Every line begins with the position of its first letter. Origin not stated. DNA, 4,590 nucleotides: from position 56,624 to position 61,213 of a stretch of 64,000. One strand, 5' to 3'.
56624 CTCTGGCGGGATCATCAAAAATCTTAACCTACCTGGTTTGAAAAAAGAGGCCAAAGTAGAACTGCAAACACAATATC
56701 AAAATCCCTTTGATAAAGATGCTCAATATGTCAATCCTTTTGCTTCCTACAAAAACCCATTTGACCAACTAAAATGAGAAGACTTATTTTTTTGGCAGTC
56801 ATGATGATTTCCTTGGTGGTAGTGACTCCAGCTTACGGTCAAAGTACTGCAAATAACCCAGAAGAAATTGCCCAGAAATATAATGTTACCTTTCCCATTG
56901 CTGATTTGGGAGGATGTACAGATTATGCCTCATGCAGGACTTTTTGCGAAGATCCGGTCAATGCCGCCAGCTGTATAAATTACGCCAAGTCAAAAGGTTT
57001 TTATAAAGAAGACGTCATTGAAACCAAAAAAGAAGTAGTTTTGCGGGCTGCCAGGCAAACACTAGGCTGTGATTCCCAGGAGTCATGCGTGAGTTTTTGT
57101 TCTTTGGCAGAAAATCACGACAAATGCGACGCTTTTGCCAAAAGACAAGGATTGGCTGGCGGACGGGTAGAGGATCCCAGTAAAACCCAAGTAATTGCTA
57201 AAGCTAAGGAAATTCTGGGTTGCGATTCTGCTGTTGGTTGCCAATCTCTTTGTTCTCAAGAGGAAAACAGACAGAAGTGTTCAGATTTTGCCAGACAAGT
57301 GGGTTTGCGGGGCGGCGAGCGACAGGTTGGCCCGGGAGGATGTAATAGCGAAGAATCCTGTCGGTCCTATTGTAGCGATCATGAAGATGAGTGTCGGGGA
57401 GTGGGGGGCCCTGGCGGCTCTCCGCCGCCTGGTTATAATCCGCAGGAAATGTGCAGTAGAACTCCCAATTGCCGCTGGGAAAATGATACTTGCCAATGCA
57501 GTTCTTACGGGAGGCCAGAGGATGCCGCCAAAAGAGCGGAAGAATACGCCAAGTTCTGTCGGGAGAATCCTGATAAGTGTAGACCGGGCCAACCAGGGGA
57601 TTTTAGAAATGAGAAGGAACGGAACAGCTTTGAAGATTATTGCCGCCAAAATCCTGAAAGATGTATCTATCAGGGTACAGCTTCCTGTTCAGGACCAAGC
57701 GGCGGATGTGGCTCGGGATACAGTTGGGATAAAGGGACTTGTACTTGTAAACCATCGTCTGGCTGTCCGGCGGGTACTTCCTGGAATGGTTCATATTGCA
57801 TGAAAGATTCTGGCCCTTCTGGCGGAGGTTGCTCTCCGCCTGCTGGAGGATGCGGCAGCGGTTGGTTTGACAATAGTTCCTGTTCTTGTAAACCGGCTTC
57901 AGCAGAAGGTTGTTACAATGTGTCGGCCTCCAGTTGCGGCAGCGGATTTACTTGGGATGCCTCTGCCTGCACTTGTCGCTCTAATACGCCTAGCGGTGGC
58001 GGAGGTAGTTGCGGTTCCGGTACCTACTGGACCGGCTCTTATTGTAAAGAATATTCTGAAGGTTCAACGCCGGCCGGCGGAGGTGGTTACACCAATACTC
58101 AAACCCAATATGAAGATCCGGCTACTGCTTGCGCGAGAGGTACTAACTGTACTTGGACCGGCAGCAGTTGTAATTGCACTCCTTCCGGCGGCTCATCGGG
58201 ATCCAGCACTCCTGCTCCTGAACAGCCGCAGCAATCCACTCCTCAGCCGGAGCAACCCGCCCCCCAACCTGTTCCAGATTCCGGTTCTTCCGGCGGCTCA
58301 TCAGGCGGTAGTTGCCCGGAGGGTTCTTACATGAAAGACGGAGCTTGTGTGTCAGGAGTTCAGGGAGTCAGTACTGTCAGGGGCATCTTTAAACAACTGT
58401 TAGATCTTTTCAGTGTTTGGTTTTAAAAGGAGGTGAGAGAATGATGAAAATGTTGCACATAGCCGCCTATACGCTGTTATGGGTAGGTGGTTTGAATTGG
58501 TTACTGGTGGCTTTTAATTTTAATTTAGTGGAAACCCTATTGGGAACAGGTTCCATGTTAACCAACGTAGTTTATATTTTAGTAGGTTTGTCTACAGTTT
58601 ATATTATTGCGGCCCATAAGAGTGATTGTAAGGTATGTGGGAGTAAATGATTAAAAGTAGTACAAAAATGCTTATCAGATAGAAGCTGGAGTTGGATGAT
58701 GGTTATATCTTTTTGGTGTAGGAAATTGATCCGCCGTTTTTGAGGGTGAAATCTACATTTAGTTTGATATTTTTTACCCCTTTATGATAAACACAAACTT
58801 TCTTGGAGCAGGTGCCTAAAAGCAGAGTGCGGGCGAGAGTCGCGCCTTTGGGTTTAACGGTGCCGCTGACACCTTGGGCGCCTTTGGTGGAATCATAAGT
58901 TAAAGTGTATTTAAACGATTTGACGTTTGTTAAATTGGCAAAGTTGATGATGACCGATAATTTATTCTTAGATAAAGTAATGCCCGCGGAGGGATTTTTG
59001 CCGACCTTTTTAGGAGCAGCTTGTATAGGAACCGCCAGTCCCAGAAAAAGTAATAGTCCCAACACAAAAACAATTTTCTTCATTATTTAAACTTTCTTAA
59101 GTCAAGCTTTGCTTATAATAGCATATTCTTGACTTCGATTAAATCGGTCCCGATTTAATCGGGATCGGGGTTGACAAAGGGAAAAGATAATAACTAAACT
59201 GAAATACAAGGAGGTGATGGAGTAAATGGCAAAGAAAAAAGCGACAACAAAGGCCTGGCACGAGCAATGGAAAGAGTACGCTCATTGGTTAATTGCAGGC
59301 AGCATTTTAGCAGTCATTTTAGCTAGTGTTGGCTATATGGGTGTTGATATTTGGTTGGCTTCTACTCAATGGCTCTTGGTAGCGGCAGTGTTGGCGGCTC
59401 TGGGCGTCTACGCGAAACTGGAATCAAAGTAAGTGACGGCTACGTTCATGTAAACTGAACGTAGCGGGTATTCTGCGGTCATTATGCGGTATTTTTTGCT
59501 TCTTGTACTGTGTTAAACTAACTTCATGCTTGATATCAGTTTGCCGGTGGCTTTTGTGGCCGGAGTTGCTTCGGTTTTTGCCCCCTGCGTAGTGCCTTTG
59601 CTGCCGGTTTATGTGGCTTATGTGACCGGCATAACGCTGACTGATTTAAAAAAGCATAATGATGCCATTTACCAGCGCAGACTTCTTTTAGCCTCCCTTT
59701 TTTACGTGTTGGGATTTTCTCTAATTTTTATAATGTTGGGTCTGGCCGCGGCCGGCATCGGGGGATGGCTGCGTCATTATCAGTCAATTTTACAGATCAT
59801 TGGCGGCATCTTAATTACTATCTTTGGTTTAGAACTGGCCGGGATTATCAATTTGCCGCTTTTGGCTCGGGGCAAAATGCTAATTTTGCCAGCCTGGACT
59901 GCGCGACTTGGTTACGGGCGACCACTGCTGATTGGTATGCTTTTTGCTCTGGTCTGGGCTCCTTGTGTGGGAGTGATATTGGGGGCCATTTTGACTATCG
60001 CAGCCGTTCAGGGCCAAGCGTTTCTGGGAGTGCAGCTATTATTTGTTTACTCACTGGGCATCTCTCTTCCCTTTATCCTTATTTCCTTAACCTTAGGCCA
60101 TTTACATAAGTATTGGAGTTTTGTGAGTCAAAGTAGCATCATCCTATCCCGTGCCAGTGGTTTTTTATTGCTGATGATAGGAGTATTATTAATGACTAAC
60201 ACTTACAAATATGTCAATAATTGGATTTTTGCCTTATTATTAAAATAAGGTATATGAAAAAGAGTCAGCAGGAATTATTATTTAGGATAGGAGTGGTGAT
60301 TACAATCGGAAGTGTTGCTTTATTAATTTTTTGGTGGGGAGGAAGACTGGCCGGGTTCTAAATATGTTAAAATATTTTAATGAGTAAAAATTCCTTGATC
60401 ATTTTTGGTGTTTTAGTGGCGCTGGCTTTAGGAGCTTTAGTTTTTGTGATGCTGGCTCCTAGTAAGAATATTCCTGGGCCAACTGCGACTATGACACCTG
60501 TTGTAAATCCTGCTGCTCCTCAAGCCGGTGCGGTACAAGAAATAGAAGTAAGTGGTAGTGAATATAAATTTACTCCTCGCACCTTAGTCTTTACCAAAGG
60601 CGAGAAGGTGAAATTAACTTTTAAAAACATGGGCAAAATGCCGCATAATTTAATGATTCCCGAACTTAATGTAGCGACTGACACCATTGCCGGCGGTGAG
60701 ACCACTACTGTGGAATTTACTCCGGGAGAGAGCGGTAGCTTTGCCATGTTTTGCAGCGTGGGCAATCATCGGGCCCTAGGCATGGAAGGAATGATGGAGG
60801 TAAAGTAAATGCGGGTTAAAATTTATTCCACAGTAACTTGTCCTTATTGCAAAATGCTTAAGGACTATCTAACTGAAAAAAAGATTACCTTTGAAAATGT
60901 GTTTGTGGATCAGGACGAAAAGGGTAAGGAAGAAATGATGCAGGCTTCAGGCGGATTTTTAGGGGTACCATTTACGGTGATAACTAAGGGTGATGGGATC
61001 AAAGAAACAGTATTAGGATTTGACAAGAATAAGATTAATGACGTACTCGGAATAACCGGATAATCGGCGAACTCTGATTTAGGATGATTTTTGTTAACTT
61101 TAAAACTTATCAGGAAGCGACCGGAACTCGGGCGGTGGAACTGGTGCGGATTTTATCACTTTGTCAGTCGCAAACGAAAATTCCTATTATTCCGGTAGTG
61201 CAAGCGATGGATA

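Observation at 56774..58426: Secreted protein with four tandem ~38 aa cysteine modules and a Gly/Ser/Cys-rich tail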

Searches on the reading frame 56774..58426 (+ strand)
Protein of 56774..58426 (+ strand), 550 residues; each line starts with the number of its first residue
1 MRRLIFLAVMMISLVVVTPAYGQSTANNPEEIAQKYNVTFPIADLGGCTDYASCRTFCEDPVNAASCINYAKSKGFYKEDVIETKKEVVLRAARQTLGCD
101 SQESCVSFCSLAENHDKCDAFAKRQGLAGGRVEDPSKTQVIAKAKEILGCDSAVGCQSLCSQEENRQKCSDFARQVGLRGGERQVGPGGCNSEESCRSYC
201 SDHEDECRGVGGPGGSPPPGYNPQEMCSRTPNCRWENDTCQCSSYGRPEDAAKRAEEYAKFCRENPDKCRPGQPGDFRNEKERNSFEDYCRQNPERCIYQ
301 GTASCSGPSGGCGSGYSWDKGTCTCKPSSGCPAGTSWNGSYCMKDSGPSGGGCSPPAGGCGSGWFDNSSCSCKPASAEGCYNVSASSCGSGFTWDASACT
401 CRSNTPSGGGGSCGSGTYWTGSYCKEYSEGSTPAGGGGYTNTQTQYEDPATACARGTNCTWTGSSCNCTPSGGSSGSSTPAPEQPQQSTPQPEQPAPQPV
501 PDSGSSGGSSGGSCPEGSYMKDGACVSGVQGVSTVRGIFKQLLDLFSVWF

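Call 3: search_protein_families(library=pfam, proteins=[window:56774-58426:+], max_evalue=1)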
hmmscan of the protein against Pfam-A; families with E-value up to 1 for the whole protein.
window:56774-58426:+ (550 aa): 1 family
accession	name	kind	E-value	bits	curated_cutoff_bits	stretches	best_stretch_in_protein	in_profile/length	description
PF02672.20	CP12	-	0.58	11.4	22.7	1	280-295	47-62/70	CP12 domain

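Call 6: search_protein_families(library=ncbifam, proteins=[window:56774-58426:+], max_evalue=1)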
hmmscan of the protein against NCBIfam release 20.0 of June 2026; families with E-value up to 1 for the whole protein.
window:56774-58426:+ (550 aa): 0 families

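Call 71: list_cluster_members(proteins=[P0257, window:56774-58423:+])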
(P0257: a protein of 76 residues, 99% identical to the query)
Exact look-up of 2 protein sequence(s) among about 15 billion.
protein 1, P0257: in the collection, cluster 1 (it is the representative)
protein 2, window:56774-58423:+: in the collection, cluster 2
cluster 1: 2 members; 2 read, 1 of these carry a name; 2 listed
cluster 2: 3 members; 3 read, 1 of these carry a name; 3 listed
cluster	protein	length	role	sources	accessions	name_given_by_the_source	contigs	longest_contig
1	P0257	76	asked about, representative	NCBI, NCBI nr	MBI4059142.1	hypothetical protein HY404_02795 [Candidatus Microgenomates bacterium] | hypothetical protein [Candidatus Microgenomates bacterium]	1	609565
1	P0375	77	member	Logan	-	-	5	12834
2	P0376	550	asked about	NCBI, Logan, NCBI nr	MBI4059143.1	hypothetical protein HY404_02800 [Candidatus Microgenomates bacterium] | hypothetical protein [Candidatus Microgenomates bacterium]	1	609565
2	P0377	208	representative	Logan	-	-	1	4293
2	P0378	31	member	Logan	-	-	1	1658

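Call 77: predict_structure(alignment_id=A7)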
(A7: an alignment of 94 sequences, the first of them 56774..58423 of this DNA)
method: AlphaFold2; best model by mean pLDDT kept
length: 550 residues; sequences in the alignment: 94
mean_pLDDT: 69.7   pTM: 0.33
mean pLDDT of the five models: 69.7, 69.0, 68.6, 68.4, 68.2
residues with pLDDT >= 90: 121; 70-90: 208; 50-70: 82; < 50: 139
segments of 3 or more residues with pLDDT < 50: 17-26, 211-215, 245-247, 300-310, 346-375, 404-412, 427-445, 472-511
pLDDT, mean of each block of 10 residues (from residue 1): 82 65 57 89 95 95 95 87 85 97 94 90 83 61 91 88 91 81 54 76 72 49 88 90 62 74 82 72 81 71 41 73 77 80 57 28 29 56 57 74 46 55 48 27 57 92 93 38 35 40 36 78 78 63 84
secondary structure, 60 per line:
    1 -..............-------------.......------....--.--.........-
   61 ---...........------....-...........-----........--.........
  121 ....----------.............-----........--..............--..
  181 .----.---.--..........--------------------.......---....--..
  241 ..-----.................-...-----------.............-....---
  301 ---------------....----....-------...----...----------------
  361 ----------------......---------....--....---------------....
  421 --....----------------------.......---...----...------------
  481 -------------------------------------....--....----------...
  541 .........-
elements in order: H2-15 H29-35 H51-59 H64-74 H81-84 H86-96 H102-109 H112-124 H135-147 H153-160 H163-176 H193-202 H223-229 E233-236 E239-242 H248-264 H280-292 H294-297 E316-319 E324-327 E335-337 E342-344 H377-382 E392-395 E398-401 E417-420 E423-426 H449-455 E459-461 E466-468 E518-521 E524-527 H538-549

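Call 81: fold_search(model_id=the predicted structure, library=pdb)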
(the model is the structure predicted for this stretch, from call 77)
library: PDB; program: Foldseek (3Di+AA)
matches with E <= 10: 54; with E <= 0.001: 0
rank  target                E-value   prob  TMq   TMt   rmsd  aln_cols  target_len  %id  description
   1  9g6k_L4               1.5e+00  0.03  0.09  0.11  25.9       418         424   13  LSU structure derived from the LSU sample of the mitoribosome from T. gondii. (released 2024-12-11)
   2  8bbg_B                1.6e+00  0.08  0.12  0.06  21.4       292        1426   10  Structure of the IFT-A complex; anterograde IFT-A train model (released 2022-12-21)
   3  6rxy_Cz               1.8e+00  0.04  0.08  0.13  20.3       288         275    9  Cryo-EM structure of the 90S pre-ribosome (Kre33-Noc4) from Chaetomium thermophilum, state a (released 2019-08-14)
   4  4gpk_D                2.0e+00  0.03  0.08  0.12  16.2       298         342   11  Crystal structure of NprR in complex with its cognate peptide NprX (released 2013-07-03)
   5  9gzg_A                2.7e+00  0.04  0.08  0.19  14.1       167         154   12  Crystal structure of CTPR4E4 mutant (released 2025-10-15)
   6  9esh_c                2.7e+00  0.03  0.07  0.16  21.9       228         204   12  Structure of a B-state intermediate committed to discard (Bd-I state) (released 2024-12-25)
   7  4ay5_A                2.9e+00  0.04  0.07  0.06  15.6       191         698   14  Human O-GlcNAc transferase (OGT) in complex with UDP and glycopeptide (released 2012-10-24)
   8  5hi7                  2.9e+00  0.02  0.08  0.10  15.9       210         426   14  Co-crystal structure of human SMYD3 with an aza-SAH compound (released 2016-03-30)
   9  9l5r_J                3.4e+00  0.03  0.07  0.07  23.5       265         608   16  Cryo-EM structure of the thermophile spliceosome (state ILS) (released 2025-03-12)
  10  8p0x_O                3.4e+00  0.01  0.07  0.05  22.9       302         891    8  Structure of the human Commander complex Retriever Subcomplex (released 2024-03-20)
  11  8fgw_B                3.8e+00  0.03  0.08  0.05  24.1       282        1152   11  Human IFT-A complex structures provide molecular insights into ciliary transport (released 2023-02-22)
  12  8fe6_A                4.2e+00  0.03  0.07  0.06  15.8       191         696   14  Crystal structure of human O-GlcNAc transferase (OGT) in complex with an exosite-binding peptide and UDP-GlcNAc (released 2023-08-09)
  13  6yxy_BE               4.2e+00  0.02  0.06  0.08  17.5       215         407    9  State B of the Trypanosoma brucei mitoribosomal large subunit assembly intermediate (released 2020-10-14)
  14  8ffz_B                4.2e+00  0.01  0.08  0.06  29.0       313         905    9  TFIIIA-TFIIIC-Brf1-TBP complex bound to 5S rRNA gene (released 2023-06-21)
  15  9n6z_NB               4.5e+00  0.01  0.05  0.11  59.8       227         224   16  SSU processome maturation and disassembly, State D (released 2025-11-05)
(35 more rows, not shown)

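Call 84: search_protein_families(library=padloc, proteins=[window:56774-58423:+], max_evalue=1)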
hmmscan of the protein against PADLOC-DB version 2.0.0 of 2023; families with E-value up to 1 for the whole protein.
window:56774-58423:+ (550 aa): 0 families

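Call 85: search_protein_families(library=phrogs, proteins=[window:56774-58423:+], max_evalue=1)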
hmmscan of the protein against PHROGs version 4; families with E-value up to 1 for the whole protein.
window:56774-58423:+ (550 aa): 1 family
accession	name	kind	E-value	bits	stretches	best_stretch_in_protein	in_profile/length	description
phrog_19535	-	unknown function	0.37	11.7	0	277-294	8-25/57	-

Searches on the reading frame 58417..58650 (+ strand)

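Call 3: search_protein_families(library=pfam, proteins=[window:58417-58650:+], max_evalue=1)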
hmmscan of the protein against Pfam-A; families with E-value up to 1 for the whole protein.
window:58417-58650:+ (77 aa): 1 family
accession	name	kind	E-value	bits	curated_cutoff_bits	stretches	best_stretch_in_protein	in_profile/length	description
PF04070.17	DUF378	-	5.8e-16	58.6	25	1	11-65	1-57/60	Domain of unknown function (DUF378)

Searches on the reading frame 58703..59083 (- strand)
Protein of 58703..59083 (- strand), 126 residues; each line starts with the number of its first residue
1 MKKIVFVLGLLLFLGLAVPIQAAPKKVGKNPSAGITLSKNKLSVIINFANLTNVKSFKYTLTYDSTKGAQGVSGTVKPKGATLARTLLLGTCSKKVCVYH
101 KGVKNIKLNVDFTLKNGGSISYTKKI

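Call 3: search_protein_families(library=pfam, proteins=[window:58703-59083:-], max_evalue=1)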
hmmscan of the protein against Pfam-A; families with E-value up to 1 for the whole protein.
window:58703-59083:- (126 aa): 1 family
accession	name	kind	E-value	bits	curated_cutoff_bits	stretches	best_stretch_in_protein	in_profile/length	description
PF08139.17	LPAM_1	-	0.25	12.3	20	1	1-14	1-14/18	Prokaryotic membrane lipoprotein lipid attachment site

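Call 6: search_protein_families(library=ncbifam, proteins=[window:58703-59083:-], max_evalue=1)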
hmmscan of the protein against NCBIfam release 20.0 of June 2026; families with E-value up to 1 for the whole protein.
window:58703-59083:- (126 aa): 0 families

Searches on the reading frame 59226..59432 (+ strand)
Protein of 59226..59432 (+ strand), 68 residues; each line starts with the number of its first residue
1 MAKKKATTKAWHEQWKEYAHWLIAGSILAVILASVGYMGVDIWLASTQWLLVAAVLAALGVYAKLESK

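Call 3: search_protein_families(library=pfam, proteins=[window:59226-59432:+], max_evalue=1)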
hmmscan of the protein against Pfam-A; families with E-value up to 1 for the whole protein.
window:59226-59432:+ (68 aa): 2 families
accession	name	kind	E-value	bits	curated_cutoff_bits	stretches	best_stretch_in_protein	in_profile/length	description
PF20990.2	DUF2207_C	-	0.14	12.3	33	1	6-60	122-178/247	Predicted membrane protein (DUF2207) C-terminal domain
PF02038.21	ATP1G1_PLM_MAT8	-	0.35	10.7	26.9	0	23-38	15-30/48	ATP1G1/PLM/MAT8 family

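Call 6: search_protein_families(library=ncbifam, proteins=[window:59226-59432:+], max_evalue=1)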
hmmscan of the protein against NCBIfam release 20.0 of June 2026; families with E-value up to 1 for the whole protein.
window:59226-59432:+ (68 aa): 1 family
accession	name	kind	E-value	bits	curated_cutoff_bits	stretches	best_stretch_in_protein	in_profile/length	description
NF011365.0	PRK14784.1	equivalog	0.12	12.4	181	1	10-37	51-78/160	lipoprotein signal peptidase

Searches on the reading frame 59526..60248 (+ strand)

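Call 3: search_protein_families(library=pfam, proteins=[window:59526-60248:+], max_evalue=1)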
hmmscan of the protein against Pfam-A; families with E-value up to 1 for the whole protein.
window:59526-60248:+ (240 aa): 2 families
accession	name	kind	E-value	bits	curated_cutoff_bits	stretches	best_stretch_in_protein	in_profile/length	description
PF02683.22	DsbD_TM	-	2e-18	66.9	27.1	1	6-199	5-195/219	Cytochrome C biogenesis protein transmembrane domain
PF13386.12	DsbD_2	-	1.1e-07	32.4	24.9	1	9-220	2-198/199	Cytochrome C biogenesis protein transmembrane region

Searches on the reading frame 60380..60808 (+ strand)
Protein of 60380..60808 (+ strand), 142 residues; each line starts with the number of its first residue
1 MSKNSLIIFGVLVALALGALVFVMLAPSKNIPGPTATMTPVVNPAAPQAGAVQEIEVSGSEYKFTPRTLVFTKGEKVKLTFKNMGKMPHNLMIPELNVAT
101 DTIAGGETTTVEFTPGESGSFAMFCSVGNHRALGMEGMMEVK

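Call 3: search_protein_families(library=pfam, proteins=[window:60380-60808:+], max_evalue=1)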
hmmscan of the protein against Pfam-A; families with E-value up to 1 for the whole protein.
window:60380-60808:+ (142 aa): 6 families
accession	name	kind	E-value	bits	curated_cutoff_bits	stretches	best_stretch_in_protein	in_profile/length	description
PF13473.12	Cupredoxin_1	-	1.9e-13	50.8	27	1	47-130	15-97/104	Cupredoxin-like domain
PF00127.26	Copper-bind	-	2.6e-09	37.8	21.2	1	55-142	5-99/99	Copper binding proteins, plastocyanin/azurin family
PF07731.20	Cu-oxidase_2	-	0.00025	21.3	20.4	1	102-141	94-133/137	Multicopper oxidase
PF23509.1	MSMEG_3727_PQQ-assoc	-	0.028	14.3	27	1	54-141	46-134/152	MSMEG_3727, PQQ-associated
PF07732.21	Cu-oxidase_3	-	0.17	12.4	21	0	98-141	70-114/119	Multicopper oxidase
PF10907.13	DUF2749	-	0.22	12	25.5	1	3-39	3-41/72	Protein of unknown function (DUF2749)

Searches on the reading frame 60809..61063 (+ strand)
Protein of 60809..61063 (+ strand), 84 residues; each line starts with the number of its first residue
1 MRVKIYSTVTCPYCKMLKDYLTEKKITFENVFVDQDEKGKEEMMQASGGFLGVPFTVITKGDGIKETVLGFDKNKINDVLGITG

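Call 3: search_protein_families(library=pfam, proteins=[window:60809-61063:+], max_evalue=1)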
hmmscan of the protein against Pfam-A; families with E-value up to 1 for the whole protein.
window:60809-61063:+ (84 aa): 8 families
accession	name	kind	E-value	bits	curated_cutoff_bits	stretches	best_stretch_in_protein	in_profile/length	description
PF00462.30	Glutaredoxin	-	1.1e-12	48.4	22.9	1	3-58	1-55/60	Glutaredoxin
PF13417.12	GST_N_3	-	0.002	18.9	22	1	6-66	2-59/75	Glutathione S-transferase, N-terminal domain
PF13409.12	GST_N_2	-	0.026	15.6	25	1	10-67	1-60/70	Glutathione S-transferase, N-terminal domain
PF13098.12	Thioredoxin_2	-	0.033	15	27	1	5-33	11-37/104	Thioredoxin-like domain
PF13192.12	Thioredoxin_3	-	0.04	14.4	24.8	1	1-58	1-55/76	Thioredoxin domain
PF01323.26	DSBA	-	0.04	14.1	25.6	1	3-22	2-21/191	DSBA-like thioredoxin domain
PF00085.26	Thioredoxin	-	0.12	12.8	23.5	1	9-77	28-98/103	Thioredoxin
PF19394.4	DUF5969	-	0.22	12.3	25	1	32-68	45-86/93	Family of unknown function (DUF5969)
